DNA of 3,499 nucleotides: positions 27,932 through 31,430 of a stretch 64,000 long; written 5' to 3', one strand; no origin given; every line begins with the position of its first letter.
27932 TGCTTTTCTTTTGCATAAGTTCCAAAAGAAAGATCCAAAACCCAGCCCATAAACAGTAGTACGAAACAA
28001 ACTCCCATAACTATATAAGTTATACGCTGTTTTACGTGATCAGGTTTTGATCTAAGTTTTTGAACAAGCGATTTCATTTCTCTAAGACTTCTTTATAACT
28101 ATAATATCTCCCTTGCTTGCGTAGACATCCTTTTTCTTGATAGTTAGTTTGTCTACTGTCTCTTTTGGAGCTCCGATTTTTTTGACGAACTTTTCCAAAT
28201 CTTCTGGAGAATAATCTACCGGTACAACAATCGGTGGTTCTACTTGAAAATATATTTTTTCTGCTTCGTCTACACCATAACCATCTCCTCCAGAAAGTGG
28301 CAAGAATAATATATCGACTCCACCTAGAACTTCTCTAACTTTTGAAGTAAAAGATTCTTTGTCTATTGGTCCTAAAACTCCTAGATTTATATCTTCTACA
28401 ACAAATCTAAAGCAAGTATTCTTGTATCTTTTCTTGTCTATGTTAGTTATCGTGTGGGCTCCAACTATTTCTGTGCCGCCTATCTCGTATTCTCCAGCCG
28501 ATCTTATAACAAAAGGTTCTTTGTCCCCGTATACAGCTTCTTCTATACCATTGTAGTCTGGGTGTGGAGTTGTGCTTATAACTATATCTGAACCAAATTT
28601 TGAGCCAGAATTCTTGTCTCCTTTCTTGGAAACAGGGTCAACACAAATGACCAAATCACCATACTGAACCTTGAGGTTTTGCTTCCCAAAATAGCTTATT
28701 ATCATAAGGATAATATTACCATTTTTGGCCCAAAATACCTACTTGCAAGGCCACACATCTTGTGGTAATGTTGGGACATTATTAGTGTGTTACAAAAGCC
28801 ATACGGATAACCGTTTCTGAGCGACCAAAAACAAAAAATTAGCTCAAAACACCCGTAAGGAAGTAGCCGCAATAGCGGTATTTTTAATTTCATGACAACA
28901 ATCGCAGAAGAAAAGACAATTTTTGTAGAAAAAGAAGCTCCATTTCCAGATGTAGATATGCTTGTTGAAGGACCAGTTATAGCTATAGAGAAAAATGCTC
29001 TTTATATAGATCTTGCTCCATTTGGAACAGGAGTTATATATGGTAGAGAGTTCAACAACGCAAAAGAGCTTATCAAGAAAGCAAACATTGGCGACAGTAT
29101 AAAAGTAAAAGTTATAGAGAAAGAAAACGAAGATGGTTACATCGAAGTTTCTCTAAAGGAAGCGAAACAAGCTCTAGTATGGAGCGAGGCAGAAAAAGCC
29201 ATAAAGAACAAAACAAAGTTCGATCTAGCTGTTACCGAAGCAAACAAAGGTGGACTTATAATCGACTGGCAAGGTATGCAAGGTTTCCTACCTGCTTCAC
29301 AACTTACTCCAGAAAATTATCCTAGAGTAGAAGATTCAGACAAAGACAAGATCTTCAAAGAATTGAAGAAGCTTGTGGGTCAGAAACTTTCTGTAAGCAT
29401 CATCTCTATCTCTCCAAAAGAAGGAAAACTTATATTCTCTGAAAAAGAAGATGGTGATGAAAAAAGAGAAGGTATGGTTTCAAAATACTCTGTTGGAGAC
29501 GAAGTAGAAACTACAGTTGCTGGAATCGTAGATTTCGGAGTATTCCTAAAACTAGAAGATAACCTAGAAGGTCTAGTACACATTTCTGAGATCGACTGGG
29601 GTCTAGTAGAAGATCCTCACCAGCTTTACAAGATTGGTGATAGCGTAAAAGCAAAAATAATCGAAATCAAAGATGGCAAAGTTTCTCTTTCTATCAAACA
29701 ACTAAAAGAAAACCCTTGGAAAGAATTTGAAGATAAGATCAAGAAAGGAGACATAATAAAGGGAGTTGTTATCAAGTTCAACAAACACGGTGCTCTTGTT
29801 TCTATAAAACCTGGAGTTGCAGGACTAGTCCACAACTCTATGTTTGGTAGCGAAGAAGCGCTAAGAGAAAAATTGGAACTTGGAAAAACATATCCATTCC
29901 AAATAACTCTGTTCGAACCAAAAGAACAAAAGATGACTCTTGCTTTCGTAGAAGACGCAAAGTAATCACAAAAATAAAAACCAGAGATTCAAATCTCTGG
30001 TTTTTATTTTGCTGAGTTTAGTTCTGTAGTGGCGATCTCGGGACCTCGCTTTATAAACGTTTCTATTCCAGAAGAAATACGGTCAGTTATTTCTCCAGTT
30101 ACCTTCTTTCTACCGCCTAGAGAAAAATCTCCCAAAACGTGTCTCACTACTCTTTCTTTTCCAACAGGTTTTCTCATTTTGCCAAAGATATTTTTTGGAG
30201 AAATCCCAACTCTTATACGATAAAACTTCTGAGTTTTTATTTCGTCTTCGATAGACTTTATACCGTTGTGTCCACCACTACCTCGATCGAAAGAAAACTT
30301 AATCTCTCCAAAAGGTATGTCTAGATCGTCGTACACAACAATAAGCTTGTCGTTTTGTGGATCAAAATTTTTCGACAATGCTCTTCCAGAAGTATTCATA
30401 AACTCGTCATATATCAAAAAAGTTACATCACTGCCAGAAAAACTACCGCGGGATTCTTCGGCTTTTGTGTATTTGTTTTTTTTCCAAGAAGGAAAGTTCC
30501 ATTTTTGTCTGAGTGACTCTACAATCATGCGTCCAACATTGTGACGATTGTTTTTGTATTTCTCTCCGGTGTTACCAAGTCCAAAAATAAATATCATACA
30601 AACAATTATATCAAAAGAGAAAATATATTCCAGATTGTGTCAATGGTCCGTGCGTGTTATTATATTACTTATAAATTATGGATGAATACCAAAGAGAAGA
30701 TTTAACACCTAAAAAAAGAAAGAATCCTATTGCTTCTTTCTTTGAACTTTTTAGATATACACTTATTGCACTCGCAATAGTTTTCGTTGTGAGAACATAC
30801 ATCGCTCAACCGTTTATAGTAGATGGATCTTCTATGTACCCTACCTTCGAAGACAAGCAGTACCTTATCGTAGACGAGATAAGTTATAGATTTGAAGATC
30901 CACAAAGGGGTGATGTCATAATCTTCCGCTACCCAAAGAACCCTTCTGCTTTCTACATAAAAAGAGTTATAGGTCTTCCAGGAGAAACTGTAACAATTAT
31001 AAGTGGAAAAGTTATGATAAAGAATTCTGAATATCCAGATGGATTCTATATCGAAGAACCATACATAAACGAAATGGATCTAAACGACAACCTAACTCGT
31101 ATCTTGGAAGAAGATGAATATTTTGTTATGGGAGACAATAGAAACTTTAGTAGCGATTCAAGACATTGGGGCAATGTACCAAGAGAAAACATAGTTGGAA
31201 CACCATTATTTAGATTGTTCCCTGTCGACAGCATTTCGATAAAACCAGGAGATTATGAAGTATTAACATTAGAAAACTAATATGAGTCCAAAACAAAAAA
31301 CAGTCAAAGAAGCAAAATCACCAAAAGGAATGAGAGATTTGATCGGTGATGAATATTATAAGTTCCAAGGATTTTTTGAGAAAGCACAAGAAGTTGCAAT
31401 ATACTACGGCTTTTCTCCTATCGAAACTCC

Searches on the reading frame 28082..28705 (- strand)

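Call 7: search_protein_families(library=pfam, proteins=[window:28082-28705:-], max_evalue=0.001)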
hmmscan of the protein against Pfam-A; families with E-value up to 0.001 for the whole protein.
window:28082-28705:- (207 aa): 1 family
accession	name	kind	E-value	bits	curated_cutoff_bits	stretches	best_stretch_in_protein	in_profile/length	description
PF13483.12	Lactamase_B_3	-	2.1e-15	57.5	24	1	3-163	2-159/160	Beta-lactamase superfamily domain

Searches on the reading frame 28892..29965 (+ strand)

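Call 7: search_protein_families(library=pfam, proteins=[window:28892-29965:+], max_evalue=0.001)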
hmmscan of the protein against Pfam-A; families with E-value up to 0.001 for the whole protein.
window:28892-29965:+ (357 aa): 7 families
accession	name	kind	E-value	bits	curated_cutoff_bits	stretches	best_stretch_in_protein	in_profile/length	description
PF00575.29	S1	-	2.3e-39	134.1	22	4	200-269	3-74/74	S1 RNA binding domain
PF23459.1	S1_RRP5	-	2.6e-09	38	27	0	283-332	1-52/72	RRP5 S1 domain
PF21710.3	Spt6_S1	-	1.1e-06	29.2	27.5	0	212-266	27-82/91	Spt6, S1/OB domain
PF21543.3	CvfB_2nd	-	3e-05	24.3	27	0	247-269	52-75/76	Virulence regulatory factor CvfB, second domain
PF24682.1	OB_RRP5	-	0.00039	20.6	27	0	239-262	54-77/90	RRP5 OB-fold domain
PF24685.1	OB_RRP5_4th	-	0.00075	19.9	31.5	0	217-261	26-73/92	RRP5 OB-fold domain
PF13509.12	S1_2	-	0.00085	19.8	21.8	0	204-235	4-35/61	S1 domain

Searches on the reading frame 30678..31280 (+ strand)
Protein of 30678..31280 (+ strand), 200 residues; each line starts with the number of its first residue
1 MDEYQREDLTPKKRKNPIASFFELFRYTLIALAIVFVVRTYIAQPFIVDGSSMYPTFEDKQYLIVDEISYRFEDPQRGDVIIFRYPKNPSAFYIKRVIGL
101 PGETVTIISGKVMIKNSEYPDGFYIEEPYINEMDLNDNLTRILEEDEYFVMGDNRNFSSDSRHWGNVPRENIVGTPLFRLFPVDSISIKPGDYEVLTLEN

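Call 7: search_protein_families(library=pfam, proteins=[window:30678-31280:+], max_evalue=0.001)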
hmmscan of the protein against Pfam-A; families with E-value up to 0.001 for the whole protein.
window:30678-31280:+ (200 aa): 2 families
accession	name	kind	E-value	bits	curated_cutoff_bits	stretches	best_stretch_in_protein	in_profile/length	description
PF10502.14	Peptidase_S26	-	2.3e-46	158.3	22.9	1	23-180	3-167/168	Signal peptidase, peptidase S26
PF00717.28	Peptidase_S24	-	1.2e-06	28.6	23.3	1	48-122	40-101/116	Peptidase S24-like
